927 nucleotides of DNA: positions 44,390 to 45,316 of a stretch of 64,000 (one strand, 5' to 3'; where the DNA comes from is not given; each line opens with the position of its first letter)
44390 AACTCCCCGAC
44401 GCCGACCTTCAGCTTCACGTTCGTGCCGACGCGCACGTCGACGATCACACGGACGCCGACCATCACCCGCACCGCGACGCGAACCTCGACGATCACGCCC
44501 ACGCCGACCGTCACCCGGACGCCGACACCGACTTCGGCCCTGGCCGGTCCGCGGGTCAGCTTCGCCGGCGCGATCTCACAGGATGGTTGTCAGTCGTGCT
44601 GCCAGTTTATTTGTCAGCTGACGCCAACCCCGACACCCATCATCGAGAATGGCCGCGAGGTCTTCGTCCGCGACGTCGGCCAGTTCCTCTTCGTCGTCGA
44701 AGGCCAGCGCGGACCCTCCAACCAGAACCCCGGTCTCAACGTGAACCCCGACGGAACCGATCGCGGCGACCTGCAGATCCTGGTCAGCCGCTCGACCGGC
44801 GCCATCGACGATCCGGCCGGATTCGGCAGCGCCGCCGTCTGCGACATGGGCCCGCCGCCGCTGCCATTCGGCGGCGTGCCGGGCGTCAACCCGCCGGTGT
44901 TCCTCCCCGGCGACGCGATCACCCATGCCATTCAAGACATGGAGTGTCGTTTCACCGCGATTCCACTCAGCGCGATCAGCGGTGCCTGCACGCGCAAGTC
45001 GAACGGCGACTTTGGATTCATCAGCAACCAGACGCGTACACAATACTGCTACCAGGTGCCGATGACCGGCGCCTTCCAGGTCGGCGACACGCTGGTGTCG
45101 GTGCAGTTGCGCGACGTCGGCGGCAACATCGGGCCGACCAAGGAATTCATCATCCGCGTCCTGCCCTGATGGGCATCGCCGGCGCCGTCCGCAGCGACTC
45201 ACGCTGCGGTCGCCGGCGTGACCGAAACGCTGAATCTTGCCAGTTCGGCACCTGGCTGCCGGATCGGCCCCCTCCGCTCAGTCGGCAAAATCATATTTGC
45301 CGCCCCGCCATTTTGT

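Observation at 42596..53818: Candidate cell-surface/extracellular assembly locus: TR-A, P3-P6, receiver, TR-B, XRE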

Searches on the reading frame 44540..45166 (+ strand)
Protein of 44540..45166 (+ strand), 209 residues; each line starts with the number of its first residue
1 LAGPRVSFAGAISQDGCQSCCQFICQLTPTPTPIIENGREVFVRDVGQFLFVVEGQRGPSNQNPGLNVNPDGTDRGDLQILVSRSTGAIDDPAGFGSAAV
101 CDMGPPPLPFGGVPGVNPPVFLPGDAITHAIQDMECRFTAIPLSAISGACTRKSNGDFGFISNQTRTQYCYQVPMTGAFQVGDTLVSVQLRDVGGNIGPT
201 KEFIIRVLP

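Call 12: find_homologous_proteins(query=window:44540-45166:+, max_evalue=0.001)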
Query seq(209 aa) (209 aa): 42 proteins with E <= 0.001 among 185 candidates.
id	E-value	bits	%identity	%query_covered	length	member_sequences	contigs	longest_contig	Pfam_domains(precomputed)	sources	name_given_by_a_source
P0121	5.1e-122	424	88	100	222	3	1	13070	-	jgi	jgi:hypothetical protein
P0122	1.9e-113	396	82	100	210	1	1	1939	-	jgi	jgi:hypothetical protein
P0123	1.8e-92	327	72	98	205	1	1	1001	-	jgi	jgi:hypothetical protein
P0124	1.9e-86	307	69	98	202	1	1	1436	-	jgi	-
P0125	1.3e-85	305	65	100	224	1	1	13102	-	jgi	jgi:hypothetical protein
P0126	1.5e-84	301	65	100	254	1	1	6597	-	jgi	jgi:hypothetical protein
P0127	9.2e-84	299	66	98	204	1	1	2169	-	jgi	jgi:hypothetical protein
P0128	3.0e-83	297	67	98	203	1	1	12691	-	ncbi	ncbi:MAG: hypothetical protein ABI629_09755 [bacterium]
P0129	2.0e-82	294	65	98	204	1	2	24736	-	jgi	jgi:hypothetical protein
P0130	2.2e-82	294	78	81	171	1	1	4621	-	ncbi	-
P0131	7.4e-82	292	64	98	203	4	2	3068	-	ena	-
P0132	1.0e-80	289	63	98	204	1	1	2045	-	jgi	jgi:hypothetical protein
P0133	1.8e-80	288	63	100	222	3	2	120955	-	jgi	-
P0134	1.3e-79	285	62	98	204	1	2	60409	-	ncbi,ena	-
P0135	4.1e-79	283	64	97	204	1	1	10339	-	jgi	jgi:hypothetical protein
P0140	4.2e-73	264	66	88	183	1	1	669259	-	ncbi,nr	ncbi:hypothetical protein KF840_14110 [bacterium]|nr:hypothetical protein [bacterium]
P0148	1.0e-65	240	57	98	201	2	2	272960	-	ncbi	ncbi:MAG: hypothetical protein AB7V27_04560 [Candidatus Binatia bacterium]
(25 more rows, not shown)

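Call 13: find_encoding_contigs(protein=P0140, flank=10000, max_places=2)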
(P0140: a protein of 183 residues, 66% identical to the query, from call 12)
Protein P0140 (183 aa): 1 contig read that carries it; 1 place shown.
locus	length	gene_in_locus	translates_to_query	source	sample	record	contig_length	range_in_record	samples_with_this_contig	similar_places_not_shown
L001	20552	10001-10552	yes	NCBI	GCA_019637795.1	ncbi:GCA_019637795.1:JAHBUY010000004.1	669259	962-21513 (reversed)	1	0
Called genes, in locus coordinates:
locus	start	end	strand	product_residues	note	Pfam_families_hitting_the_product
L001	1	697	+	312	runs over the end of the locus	PF00106:adh_short, PF08659:KR, PF13561:adh_short_C2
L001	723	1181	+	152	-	PF19315:MC_hydratase, PF01575:MaoC_dehydratas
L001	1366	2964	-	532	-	PF00501:AMP-binding, PF13193:AMP-binding_C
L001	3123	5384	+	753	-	-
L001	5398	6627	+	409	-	PF00149:Metallophos, PF12850:Metallophos_2 (faint)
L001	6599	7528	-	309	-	PF02481:DNA_processg_A (weak)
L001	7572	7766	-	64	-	-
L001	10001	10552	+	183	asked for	-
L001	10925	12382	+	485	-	-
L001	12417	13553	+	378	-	-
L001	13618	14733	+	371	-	-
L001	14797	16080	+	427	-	-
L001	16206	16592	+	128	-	PF00072:Response_reg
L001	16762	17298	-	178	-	-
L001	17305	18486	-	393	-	-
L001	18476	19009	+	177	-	-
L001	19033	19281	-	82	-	PF15731:MqsA_antitoxin (weak), PF13560:HTH_31, PF12844:HTH_19 (weak), PF01381:HTH_3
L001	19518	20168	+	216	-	-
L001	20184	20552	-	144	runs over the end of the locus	-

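Call 14: find_encoding_contigs(protein=P0148, flank=10000, max_places=2)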
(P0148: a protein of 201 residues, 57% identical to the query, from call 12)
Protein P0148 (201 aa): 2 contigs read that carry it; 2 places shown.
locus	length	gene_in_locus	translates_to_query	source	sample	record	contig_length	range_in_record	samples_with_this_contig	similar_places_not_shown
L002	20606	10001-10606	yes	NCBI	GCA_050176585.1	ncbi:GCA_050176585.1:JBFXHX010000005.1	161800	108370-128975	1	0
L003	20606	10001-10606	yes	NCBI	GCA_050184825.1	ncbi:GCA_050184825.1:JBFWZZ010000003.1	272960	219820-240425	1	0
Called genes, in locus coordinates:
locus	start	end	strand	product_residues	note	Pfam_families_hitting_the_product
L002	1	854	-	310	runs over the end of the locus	PF08545:ACP_syn_III, PF08541:ACP_syn_III_C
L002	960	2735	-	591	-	PF16949:ABC_tran_2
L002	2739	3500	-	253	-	PF00005:ABC_tran, PF13304:AAA_21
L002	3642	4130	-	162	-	PF01035:DNA_binding_1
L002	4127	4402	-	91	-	PF03795:YCII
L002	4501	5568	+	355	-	PF11383:DUF3187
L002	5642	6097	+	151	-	PF19315:MC_hydratase, PF01575:MaoC_dehydratas, PF13452:FAS1_DH_region (weak)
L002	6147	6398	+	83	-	-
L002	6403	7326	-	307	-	PF02481:DNA_processg_A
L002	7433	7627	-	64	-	-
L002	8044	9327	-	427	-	-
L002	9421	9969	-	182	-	-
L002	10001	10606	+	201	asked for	-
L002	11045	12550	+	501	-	-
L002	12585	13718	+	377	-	-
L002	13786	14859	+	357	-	-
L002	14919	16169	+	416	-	-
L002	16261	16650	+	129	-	PF00072:Response_reg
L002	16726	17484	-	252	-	-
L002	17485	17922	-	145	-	-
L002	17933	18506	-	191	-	-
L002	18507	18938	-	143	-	-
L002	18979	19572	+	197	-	-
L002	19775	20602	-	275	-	PF00535:Glycos_transf_2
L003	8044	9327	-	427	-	-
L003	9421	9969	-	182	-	-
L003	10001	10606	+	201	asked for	-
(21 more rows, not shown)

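Call 28: search_solved_structures(query=A3, max_evalue=10)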
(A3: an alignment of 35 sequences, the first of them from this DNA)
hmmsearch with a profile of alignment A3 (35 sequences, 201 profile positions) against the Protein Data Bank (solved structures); distinct sequences matched with E-value up to 10: 1.
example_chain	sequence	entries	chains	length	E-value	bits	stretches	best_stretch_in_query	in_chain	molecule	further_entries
8fz9_A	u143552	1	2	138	0.95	12.6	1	125-189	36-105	TIR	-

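Call 31: find_related_loci(query=A4, collection=genome_contigs, flank=10000)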
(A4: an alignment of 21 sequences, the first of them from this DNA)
Query A4 (209 aa) in genome_contigs; peptide patterns used: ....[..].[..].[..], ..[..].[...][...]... (x = any residue, [..] = any of these).
78 stretches matched a pattern; 13 encode a relative of the query (tblastn E <= 1e-3); 13 distinct loci.
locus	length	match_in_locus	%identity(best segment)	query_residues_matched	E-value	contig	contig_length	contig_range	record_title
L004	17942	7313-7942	74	1-209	7e-103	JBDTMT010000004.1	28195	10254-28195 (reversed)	MAG: bacterium isolate cluster3_bin.132 NODE_5159_length_28195_cov_7.703234, whole genome shotgun sequence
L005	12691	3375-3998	69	1-209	1e-91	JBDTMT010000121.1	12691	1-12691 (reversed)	MAG: bacterium isolate cluster3_bin.132 NODE_20882_length_12691_cov_7.664926, whole genome shotgun sequence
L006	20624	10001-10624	65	1-209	3e-87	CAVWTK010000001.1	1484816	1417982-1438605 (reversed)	MAG: uncultured bacterium isolate MFD05442.bin.2.281 genome assembly, contig: contig_10185, whole genome shotgun sequenc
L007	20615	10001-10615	65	2-207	1e-86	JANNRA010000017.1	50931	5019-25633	MAG: bacterium isolate SOY_31_metabat_388 SOY_31_k141_1102528, whole genome shotgun sequence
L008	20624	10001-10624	64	1-209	2e-86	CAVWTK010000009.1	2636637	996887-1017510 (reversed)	MAG: uncultured bacterium isolate MFD05442.bin.2.281 genome assembly, contig: contig_9973, whole genome shotgun sequence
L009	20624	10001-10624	62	1-209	3e-85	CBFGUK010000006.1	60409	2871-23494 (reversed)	MAG TPA_asm: uncultured bacterium isolate SRR17295757_concoct_170 genome assembly, contig: ERZ23398518.377, whole genome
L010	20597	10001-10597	58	3-209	3e-71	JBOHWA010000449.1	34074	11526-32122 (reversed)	MAG: Candidatus Binatia bacterium isolate H1-B2_metabat2.bin.22_sub k127_175051, whole genome shotgun sequence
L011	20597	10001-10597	51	3-209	2e-60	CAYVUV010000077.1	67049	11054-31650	MAG TPA_asm: uncultured Candidatus Binatia bacterium isolate binchicken_co200_21 genome assembly, contig: k141_431475, w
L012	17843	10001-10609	40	2-207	3e-39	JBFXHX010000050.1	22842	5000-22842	MAG: Candidatus Binatia bacterium isolate CA_2019_TPIn_197 NODE_7262_length_22842_cov_8.054413_TPIn, whole genome shotgu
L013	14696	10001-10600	43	3-207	3e-37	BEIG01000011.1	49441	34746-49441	Bacterium HR30 DNA, contig: NODE_275_11, isolate: HRbin30, whole genome shotgun sequence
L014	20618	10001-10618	40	2-209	3e-37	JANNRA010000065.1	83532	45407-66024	MAG: bacterium isolate SOY_31_metabat_388 SOY_31_k141_1131188, whole genome shotgun sequence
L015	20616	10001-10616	42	3-209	2e-34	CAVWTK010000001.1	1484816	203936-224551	MAG: uncultured bacterium isolate MFD05442.bin.2.281 genome assembly, contig: contig_10185, whole genome shotgun sequenc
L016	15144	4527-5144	40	3-207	2e-35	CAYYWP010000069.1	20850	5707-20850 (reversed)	MAG TPA_asm: uncultured Candidatus Binatia bacterium isolate SRP237561_co1_359 genome assembly, contig: NODE_4141_length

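Call 33: predict_structure(alignment_id=A3)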
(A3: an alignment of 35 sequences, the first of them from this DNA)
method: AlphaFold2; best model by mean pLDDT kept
length: 209 residues; sequences in the alignment: 35
mean_pLDDT: 86.5   pTM: 0.85
mean pLDDT of the five models: 86.5, 84.8, 84.1, 83.4, 81.5
residues with pLDDT >= 90: 131; 70-90: 50; 50-70: 15; < 50: 13
segments of 3 or more residues with pLDDT < 50: 17-29
pLDDT, mean of each block of 10 residues (from residue 1): 93 62 47 87 92 96 95 95 91 71 66 91 93 94 88 81 93 91 98 97 96
secondary structure, 60 per line:
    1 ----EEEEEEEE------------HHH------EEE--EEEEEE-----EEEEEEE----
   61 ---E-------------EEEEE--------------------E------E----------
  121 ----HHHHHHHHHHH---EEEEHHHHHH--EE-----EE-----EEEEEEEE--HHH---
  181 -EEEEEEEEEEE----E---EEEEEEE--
elements in order: E5-12 E34-36 E39-44 E50-56 E78-82 H125-135 E139-142 H143-148 E165-172 E182-192 E201-207

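Call 36: fold_search(model_id=the predicted structure, library=pdb)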
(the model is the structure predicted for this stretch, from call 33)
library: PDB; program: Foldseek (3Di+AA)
matches with E <= 10: 1456; with E <= 0.001: 1
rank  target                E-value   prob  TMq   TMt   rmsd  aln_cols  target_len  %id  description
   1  6za2_A                8.0e-04  1.00  0.39  0.09   5.9       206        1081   11  Crystal structure of dimeric latent PorU from Porphyromonas gingivalis (released 2021-09-29)
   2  6za2_B                2.9e-03  1.00  0.38  0.09   6.0       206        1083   11  Crystal structure of dimeric latent PorU from Porphyromonas gingivalis (released 2021-09-29)
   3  8k2l                  3.0e-03  0.41  0.24  0.11  17.1       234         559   12  Crystal structure of Group 4 Monosaccharide-releasing beta-N-acetylgalactosaminidase NgaP2 from Paenibacillus sp. TS12,  (released 2024-04-24)
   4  8k2m                  3.4e-03  0.38  0.24  0.11  16.9       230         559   11  Crystal structure of Group 4 Monosaccharide-releasing beta-N-acetylgalactosaminidase NgaP2 from Paenibacillus sp. TS12 i (released 2024-04-24)
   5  4mzi                  3.6e-03  0.80  0.32  0.34  11.1       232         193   11  Crystal structure of a human mutant p53 (released 2014-01-15)
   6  5l7u_B                4.1e-03  0.60  0.29  0.13  10.9       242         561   12  Crystal structure of BvGH123 with bound GalNAc (released 2017-03-22)
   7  3q01_A                4.4e-03  0.41  0.26  0.24  15.0       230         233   10  An induced fit mechanism regulates p53 DNA binding kinetics to confer sequence specificity (released 2011-05-11)
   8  9q5e_A                6.3e-03  0.75  0.27  0.27   9.7       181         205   12  Hsa bound to Neu5Ac alpha2,3 Gal beta OMe (released 2025-11-26)
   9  6efc                  6.3e-03  0.72  0.27  0.27  10.6       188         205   11  Hsa Siglec + Unique domains (unliganded) (released 2020-02-19)
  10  2ahi_C                6.3e-03  0.63  0.30  0.32  13.2       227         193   11  Structural Basis of DNA Recognition by p53 Tetramers (complex III) (released 2006-07-11)
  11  9xrl_B                6.3e-03  0.33  0.23  0.10  11.2       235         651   11  Structure of mouse cytoplasmic lattice (CPL) repeating unit (released 2026-03-18)
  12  5ecg_B                6.7e-03  0.47  0.28  0.31  13.9       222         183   11  Crystal structure of the BRCT domains of 53BP1 in complex with p53 and H2AX-pSer139 (gammaH2AX) (released 2015-12-16)
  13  5l7v_B                6.7e-03  0.41  0.26  0.12  11.6       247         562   11  Crystal Structure of BvGH123 with bond transition state analog Galthiazoline. (released 2017-03-22)
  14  5l7r_A                7.1e-03  0.54  0.29  0.13  11.2       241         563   10  Crystal structure of BvGH123 (released 2017-03-22)
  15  5ij3_A                7.6e-03  0.66  0.25  0.27  11.0       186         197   13  SrpA adhesin in complex with sialyl T antigen (released 2017-02-08)
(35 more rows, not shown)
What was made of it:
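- Closest known: Serine-rich-repeat. Same: Foldseek gives weak matches between TRC and the Siglec/Unique binding regions (probability 0.5-0.87, TM 0.25-0.3, call 36).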

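Call 49: search_protein_families(library=pfam, proteins=[L012:6960-9728:+, L012:12405-13205:+, L012:9797-12145:+, L014:5674-8370:+, L014:11577-14417:+, L014:16304-17245:+, L016:6485-9214:+, L016:9218-10582:+, L016:2377-4302:+, L016:11420-12175:+], max_evalue=0.001)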
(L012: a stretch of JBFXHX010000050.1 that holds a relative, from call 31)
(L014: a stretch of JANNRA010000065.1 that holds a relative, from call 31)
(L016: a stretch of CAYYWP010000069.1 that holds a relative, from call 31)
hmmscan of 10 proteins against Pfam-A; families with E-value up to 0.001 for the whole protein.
L012:6960-9728:+ (923 aa): 2 families
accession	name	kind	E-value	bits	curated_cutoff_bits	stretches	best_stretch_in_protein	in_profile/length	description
PF00330.25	Aconitase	-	5.1e-164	547.1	28.7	1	86-592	13-463/463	Aconitase family (aconitate hydratase)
PF00694.25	Aconitase_C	-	5.3e-45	153.4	22.8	1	722-848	3-129/131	Aconitase C-terminal domain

L012:12405-13205:+ (267 aa): 1 family
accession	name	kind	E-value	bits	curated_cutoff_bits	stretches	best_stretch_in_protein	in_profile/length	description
PF00702.32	Hydrolase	-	3.3e-06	28.1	26.4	1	17-150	5-151/191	haloacid dehalogenase-like hydrolase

L012:9797-12145:+ (783 aa): 3 families
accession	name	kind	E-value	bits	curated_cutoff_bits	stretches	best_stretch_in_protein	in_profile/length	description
PF13620.12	CarboxypepD_reg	-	1.6e-06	28.8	32.3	1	365-416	3-56/82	Carboxypeptidase regulatory-like domain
PF00404.24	Dockerin_1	-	0.00016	22.2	22.9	1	425-466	9-50/57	Dockerin type I domain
PF13715.12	CarbopepD_reg_2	-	0.00017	21.9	32.2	1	365-412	2-48/88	CarboxypepD_reg-like domain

L014:5674-8370:+ (899 aa): 2 families
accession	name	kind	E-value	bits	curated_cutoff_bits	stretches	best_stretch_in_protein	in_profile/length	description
PF00330.25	Aconitase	-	5.1e-167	557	28.7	1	79-571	4-463/463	Aconitase family (aconitate hydratase)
PF00694.25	Aconitase_C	-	2.8e-43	147.8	22.8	1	701-826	3-128/131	Aconitase C-terminal domain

L014:11577-14417:+ (947 aa): 2 families
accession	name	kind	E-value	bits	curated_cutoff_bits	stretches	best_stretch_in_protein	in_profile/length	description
PF13229.12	Beta_helix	-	5.7e-37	127.2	25.9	3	286-436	20-149/158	Right handed beta helix region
PF05048.19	NosD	-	1.9e-23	83.4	23.6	2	653-815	16-154/212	Periplasmic copper-binding protein (NosD)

L014:16304-17245:+ (314 aa): 1 family
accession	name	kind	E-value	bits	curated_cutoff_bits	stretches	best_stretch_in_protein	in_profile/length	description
PF00702.32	Hydrolase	-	1.2e-07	32.8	26.4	1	87-249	5-187/191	haloacid dehalogenase-like hydrolase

L016:6485-9214:+ (910 aa): 3 families
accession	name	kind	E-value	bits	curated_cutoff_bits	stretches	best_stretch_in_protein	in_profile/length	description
PF13229.12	Beta_helix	-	8.3e-42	142.9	25.9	4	618-784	8-147/158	Right handed beta helix region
PF05048.19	NosD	-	3.3e-23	82.7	23.6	2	595-774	24-172/212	Periplasmic copper-binding protein (NosD)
PF00295.23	Glyco_hydro_28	-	0.00048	19.8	22.9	0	594-679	98-180/324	Glycosyl hydrolases family 28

L016:9218-10582:+ (455 aa): 0 families

L016:2377-4302:+ (642 aa): 2 families
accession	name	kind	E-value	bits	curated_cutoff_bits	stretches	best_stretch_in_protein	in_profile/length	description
PF00330.25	Aconitase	-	1.2e-74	252.4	28.7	1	37-311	225-463/463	Aconitase family (aconitate hydratase)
PF00694.25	Aconitase_C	-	2.6e-44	151.2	22.8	1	441-567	3-129/131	Aconitase C-terminal domain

L016:11420-12175:+ (252 aa): 1 family
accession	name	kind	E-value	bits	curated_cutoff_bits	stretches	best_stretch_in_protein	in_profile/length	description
PF00702.32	Hydrolase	-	2.6e-07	31.7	26.4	1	20-153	5-151/191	haloacid dehalogenase-like hydrolase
